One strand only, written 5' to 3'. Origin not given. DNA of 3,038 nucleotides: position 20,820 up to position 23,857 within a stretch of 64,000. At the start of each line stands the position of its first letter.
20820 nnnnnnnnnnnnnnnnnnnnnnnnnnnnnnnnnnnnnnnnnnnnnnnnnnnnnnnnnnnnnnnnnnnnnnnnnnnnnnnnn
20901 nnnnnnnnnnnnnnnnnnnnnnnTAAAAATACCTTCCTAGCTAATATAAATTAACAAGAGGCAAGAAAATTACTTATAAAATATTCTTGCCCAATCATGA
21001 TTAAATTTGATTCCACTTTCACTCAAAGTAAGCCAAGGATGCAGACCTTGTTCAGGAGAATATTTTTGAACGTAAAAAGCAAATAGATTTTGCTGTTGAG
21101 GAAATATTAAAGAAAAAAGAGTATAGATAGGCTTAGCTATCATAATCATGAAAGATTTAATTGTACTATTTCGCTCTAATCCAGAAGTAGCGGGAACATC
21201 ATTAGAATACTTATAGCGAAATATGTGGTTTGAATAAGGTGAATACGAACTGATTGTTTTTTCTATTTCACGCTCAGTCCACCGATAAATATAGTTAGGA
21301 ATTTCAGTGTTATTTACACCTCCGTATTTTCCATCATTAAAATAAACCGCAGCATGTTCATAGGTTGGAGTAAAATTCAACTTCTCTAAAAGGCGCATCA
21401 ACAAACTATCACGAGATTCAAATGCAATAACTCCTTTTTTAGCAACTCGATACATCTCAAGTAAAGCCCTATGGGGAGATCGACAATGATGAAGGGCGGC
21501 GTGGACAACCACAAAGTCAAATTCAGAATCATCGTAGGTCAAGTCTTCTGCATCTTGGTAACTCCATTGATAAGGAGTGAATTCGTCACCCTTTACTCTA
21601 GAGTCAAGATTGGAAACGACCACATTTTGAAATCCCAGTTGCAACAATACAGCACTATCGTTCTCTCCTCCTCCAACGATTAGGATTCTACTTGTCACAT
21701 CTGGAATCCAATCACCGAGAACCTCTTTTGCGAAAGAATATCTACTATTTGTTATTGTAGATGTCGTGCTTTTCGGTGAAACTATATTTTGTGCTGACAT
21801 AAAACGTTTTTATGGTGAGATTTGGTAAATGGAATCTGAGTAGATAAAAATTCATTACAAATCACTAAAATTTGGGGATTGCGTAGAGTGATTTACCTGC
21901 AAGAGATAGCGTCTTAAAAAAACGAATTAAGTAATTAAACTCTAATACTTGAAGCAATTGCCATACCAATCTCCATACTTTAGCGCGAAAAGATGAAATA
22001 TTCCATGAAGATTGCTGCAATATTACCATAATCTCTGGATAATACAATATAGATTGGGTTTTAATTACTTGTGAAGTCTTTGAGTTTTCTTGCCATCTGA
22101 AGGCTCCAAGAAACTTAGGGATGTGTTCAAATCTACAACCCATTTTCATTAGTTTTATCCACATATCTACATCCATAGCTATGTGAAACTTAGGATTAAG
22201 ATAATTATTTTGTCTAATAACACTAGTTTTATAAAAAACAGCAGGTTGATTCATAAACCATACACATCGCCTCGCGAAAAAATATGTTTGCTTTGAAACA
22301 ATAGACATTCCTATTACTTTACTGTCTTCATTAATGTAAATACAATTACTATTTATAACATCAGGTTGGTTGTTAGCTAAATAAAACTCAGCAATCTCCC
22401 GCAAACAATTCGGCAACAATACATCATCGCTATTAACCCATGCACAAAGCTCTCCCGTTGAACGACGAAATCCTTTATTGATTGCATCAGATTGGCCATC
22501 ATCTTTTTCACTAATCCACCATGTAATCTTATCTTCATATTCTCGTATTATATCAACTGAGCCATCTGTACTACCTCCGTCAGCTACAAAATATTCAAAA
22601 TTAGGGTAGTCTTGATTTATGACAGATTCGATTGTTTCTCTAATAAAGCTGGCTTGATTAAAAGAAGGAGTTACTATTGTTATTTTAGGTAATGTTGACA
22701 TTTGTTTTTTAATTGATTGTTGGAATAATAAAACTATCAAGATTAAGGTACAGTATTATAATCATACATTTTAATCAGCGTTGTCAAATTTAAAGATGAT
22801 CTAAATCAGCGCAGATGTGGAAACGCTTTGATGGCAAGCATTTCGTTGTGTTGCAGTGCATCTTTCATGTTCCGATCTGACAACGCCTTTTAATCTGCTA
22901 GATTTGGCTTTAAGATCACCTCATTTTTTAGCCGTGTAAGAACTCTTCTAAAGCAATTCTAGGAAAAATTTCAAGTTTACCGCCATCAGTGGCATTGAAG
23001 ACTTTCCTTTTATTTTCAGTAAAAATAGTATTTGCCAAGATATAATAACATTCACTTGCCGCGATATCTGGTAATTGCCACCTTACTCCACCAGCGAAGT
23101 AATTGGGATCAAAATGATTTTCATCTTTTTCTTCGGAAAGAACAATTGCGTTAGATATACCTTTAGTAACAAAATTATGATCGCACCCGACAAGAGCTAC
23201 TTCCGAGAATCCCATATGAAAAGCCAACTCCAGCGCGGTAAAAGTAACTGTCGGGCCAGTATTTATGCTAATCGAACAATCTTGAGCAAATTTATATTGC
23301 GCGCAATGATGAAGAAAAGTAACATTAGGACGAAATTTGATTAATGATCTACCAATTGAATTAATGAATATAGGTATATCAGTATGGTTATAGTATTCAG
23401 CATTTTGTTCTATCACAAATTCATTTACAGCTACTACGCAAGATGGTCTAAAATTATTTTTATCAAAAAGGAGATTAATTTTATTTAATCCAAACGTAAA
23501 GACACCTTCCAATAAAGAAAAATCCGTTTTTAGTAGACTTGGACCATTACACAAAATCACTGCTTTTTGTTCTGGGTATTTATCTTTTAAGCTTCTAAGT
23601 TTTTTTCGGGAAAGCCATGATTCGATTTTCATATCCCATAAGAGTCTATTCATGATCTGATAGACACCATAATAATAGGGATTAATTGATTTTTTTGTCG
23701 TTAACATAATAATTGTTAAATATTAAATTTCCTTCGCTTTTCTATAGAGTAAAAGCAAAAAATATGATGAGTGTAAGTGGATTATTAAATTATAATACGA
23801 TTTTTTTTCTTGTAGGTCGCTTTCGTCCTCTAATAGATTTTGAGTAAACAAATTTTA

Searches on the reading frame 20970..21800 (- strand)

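Call 52: search_protein_families(library=pfam, max_evalue=0.00001, proteins=[window:20970-21800:-])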
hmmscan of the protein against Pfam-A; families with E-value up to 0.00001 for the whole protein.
window:20970-21800:- (276 aa): 3 families
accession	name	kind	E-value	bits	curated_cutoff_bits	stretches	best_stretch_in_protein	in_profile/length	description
PF08241.18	Methyltransf_11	-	6.8e-11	43.1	21.2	1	68-124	37-91/95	Methyltransferase domain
PF13649.12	Methyltransf_25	-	1.3e-06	29.5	27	1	66-123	38-96/97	Methyltransferase domain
PF07021.18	MetW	-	3.9e-06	27.1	21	1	86-129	67-111/193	Methionine biosynthesis protein MetW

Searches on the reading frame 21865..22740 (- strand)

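Call 52: search_protein_families(library=pfam, max_evalue=0.00001, proteins=[window:21865-22740:-])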
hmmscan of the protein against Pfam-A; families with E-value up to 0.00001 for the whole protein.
window:21865-22740:- (291 aa): 3 families
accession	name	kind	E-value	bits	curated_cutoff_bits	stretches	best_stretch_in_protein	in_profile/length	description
PF00535.33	Glycos_transf_2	-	5.2e-29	101.8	23.3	1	21-175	1-159/168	Glycosyl transferase family 2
PF13641.12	Glyco_tranf_2_3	-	2e-11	44.8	27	1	18-142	1-131/230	Glycosyltransferase like family 2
PF13632.12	Glyco_trans_2_3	-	7.6e-08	32.8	27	1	103-238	6-144/198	Glycosyl transferase family group 2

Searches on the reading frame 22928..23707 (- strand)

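Call 52: search_protein_families(library=pfam, max_evalue=0.00001, proteins=[window:22928-23707:-])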
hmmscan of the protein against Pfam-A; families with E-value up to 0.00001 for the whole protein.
window:22928-23707:- (259 aa): 1 family
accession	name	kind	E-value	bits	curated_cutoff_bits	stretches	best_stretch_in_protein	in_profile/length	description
PF01973.23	MptE-like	-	8.6e-14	52.1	34.6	1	28-179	7-168/171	6-hydroxymethylpterin diphosphokinase MptE-like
